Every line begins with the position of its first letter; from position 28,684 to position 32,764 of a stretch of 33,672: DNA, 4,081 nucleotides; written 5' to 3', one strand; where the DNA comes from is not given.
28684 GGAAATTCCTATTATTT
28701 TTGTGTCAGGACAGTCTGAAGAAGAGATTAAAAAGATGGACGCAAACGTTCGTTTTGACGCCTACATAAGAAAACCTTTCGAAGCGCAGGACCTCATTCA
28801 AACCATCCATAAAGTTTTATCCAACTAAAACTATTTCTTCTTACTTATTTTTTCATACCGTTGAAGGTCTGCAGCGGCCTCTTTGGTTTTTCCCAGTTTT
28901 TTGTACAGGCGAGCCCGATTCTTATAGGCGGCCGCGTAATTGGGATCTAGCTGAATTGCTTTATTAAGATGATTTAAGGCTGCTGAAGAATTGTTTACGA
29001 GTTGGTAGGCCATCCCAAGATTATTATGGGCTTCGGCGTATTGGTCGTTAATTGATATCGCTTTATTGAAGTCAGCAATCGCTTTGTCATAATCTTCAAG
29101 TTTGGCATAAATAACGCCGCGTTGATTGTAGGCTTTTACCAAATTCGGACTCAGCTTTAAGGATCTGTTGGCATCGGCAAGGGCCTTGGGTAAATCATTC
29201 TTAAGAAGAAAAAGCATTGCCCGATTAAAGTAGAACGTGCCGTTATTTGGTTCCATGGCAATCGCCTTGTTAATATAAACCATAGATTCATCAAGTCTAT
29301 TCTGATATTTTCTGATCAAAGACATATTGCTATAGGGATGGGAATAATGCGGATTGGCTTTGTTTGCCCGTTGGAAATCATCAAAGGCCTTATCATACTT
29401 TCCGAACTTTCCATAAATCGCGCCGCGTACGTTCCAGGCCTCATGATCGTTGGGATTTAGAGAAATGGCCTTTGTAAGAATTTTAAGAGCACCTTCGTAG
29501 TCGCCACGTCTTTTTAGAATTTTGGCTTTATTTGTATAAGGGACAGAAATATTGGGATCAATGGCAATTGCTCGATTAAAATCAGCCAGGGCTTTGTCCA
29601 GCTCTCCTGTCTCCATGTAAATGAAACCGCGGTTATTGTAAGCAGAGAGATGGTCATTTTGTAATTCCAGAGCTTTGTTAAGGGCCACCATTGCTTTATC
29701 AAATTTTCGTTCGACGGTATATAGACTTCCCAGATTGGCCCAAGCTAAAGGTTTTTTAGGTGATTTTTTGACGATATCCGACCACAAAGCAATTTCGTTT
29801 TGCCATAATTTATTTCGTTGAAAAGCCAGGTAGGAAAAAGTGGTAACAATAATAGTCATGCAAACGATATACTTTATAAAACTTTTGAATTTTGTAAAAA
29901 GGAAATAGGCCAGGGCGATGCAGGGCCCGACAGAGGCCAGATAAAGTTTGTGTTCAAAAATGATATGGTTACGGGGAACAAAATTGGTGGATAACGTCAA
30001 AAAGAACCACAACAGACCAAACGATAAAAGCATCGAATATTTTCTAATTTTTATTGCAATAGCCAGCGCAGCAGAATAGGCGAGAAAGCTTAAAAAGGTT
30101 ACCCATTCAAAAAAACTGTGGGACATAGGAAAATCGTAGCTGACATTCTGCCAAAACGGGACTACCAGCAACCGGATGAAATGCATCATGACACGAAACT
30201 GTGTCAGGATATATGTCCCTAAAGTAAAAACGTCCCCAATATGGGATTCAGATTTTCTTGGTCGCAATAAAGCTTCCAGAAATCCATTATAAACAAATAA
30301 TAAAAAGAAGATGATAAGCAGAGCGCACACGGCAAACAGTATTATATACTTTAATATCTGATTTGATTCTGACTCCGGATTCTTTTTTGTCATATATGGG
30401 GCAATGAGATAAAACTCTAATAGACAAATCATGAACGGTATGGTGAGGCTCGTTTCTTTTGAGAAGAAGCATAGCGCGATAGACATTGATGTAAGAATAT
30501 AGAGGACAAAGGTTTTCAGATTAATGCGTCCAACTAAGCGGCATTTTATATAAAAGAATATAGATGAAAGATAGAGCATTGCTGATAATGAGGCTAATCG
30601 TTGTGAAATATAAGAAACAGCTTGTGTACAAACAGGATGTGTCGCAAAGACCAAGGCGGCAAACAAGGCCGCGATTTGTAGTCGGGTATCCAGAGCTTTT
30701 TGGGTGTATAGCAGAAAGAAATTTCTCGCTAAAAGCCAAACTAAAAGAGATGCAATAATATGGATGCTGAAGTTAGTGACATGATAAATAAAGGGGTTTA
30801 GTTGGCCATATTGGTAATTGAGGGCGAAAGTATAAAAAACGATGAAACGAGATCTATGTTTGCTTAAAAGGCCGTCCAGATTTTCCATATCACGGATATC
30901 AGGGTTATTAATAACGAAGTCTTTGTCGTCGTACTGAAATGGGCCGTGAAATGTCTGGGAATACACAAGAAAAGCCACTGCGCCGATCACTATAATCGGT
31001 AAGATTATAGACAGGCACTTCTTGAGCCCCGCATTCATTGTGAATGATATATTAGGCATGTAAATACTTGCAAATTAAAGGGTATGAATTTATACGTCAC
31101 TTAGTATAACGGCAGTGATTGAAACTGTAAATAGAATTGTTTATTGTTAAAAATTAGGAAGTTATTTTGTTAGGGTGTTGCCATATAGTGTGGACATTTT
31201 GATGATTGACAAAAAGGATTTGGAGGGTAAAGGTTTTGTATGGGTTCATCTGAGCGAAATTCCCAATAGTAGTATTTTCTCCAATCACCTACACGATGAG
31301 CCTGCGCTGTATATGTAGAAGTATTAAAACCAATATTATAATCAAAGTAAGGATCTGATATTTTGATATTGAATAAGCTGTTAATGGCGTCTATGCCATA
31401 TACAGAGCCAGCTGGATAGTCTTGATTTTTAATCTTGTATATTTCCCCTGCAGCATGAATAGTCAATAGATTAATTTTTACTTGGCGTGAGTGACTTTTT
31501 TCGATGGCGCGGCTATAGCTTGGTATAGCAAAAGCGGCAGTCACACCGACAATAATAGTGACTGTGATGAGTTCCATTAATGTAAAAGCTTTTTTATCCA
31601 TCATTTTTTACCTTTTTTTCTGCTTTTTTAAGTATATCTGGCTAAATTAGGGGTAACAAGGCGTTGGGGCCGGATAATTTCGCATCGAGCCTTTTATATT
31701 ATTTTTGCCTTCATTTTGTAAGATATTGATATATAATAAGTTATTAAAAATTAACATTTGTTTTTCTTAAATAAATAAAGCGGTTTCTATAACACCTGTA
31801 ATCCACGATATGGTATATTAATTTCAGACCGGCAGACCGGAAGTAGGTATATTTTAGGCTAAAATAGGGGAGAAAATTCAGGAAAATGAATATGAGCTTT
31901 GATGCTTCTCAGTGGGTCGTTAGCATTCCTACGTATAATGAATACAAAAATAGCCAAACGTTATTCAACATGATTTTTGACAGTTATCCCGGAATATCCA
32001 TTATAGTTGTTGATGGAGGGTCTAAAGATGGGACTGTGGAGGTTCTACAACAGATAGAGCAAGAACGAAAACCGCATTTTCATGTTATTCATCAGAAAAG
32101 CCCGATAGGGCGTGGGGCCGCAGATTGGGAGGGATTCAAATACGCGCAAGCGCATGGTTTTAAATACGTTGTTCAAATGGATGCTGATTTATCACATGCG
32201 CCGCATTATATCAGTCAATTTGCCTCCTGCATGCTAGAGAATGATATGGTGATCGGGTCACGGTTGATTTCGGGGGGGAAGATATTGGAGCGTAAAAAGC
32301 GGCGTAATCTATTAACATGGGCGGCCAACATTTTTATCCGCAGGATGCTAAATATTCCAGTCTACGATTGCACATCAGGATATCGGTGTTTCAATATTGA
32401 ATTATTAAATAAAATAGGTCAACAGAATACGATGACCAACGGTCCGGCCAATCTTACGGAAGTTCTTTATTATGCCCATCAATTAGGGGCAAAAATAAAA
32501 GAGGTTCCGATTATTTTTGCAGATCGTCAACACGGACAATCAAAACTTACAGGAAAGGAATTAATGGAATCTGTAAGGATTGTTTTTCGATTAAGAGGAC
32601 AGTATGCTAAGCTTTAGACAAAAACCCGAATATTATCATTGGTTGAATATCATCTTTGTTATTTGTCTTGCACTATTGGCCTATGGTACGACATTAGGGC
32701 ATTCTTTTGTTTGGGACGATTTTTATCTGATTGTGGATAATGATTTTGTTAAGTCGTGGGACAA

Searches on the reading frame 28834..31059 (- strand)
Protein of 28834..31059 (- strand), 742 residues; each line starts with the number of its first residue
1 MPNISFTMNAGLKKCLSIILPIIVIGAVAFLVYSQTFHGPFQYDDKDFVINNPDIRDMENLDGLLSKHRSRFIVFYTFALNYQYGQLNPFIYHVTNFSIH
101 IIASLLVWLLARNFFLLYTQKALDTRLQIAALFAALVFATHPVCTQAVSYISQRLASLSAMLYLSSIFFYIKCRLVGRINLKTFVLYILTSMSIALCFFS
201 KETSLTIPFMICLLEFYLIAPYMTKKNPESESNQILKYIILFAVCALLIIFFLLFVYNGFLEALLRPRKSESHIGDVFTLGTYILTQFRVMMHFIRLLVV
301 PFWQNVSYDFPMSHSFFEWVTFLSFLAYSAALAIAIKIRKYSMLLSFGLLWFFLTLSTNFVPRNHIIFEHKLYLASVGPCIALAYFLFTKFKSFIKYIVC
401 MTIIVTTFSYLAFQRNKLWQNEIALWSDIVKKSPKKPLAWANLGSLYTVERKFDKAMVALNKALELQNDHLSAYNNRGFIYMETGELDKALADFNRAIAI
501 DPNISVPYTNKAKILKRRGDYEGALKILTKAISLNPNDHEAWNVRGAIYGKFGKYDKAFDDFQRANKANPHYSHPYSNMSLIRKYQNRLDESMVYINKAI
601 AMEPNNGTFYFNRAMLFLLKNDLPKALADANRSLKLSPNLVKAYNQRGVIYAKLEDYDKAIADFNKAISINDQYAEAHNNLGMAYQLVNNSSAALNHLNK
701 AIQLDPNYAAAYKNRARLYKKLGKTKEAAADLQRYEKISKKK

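Call 51: search_protein_families(library=pfam, proteins=[window:28834-31059:-], max_evalue=0.001)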
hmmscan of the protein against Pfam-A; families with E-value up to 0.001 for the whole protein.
window:28834-31059:- (742 aa): 24 families
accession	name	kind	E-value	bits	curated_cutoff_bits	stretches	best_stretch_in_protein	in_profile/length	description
PF00515.34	TPR_1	-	2.9e-62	204.6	27.8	6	641-673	1-33/34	Tetratricopeptide repeat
PF07719.23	TPR_2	-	2.4e-53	174.3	27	5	473-503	3-33/34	Tetratricopeptide repeat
PF13181.12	TPR_8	-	3.4e-45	148.8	25.7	4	642-673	2-33/34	Tetratricopeptide repeat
PF13431.12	TPR_17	-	3.7e-44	145.7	24.4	5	528-558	2-32/34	Tetratricopeptide repeat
PF13414.12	TPR_11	-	9.9e-41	137.6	26.8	5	650-686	3-39/42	TPR repeat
PF13371.12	TPR_9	-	1.4e-35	121.6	35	4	620-676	8-64/73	Tetratricopeptide repeat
PF13424.12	TPR_12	-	1.5e-27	96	30.1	3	642-705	4-75/77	Tetratricopeptide repeat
PF13432.12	TPR_16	-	2.1e-27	95.6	32.7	1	511-571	3-63/65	Tetratricopeptide repeat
PF13428.12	TPR_14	-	2.5e-24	83.7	23.5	1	511-546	7-42/44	Tetratricopeptide repeat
PF14559.12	TPR_19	-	1.6e-21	76.8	25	3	482-547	2-67/68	Tetratricopeptide repeat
PF12569.14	NatA_aux_su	-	1.5e-13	51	33.3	1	483-538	204-259/515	N-terminal acetyltransferase A, auxiliary subunit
PF23914.1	TPR_CcmH_CycH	-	8.9e-13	48.8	42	2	478-570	57-152/158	Cytochrome c-type biogenesis protein H TPR domain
PF25062.1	ARM_TT21_N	-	6.4e-11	42.8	40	1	441-537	104-200/222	Tetratricopeptide repeat protein 21 N-terminal ARM repeat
PF13374.12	TPR_10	-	1.2e-10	41.5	27.5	0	471-500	2-31/42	Tetratricopeptide repeat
PF25063.1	ARM_TT21_C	-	1.8e-09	38.2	35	0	513-569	103-159/209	Tetratricopeptide repeat protein 21 C-terminal ARM domain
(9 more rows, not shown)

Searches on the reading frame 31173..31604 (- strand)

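Call 51: search_protein_families(library=pfam, proteins=[window:31173-31604:-], max_evalue=0.001)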
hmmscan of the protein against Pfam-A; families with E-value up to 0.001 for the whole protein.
window:31173-31604:- (144 aa): 1 family
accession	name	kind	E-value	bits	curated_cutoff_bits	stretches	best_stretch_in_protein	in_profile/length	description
PF16732.10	ComP_DUS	-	0.0001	23.5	27.3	1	28-106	1-76/87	Type IV minor pilin ComP, DNA uptake sequence receptor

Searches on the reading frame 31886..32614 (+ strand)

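Call 51: search_protein_families(library=pfam, proteins=[window:31886-32614:+], max_evalue=0.001)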
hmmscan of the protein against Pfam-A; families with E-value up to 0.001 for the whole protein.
window:31886-32614:+ (243 aa): 3 families
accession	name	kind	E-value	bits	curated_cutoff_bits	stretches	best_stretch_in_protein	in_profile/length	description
PF00535.33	Glycos_transf_2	-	4.4e-24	85.7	23.3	1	12-177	2-167/168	Glycosyl transferase family 2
PF13641.12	Glyco_tranf_2_3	-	1.4e-05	25.6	27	1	12-116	5-111/230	Glycosyltransferase like family 2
PF10111.15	Glyco_tranf_2_2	-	0.00024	21.1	27.3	1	14-110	4-100/276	Glycosyltransferase like family 2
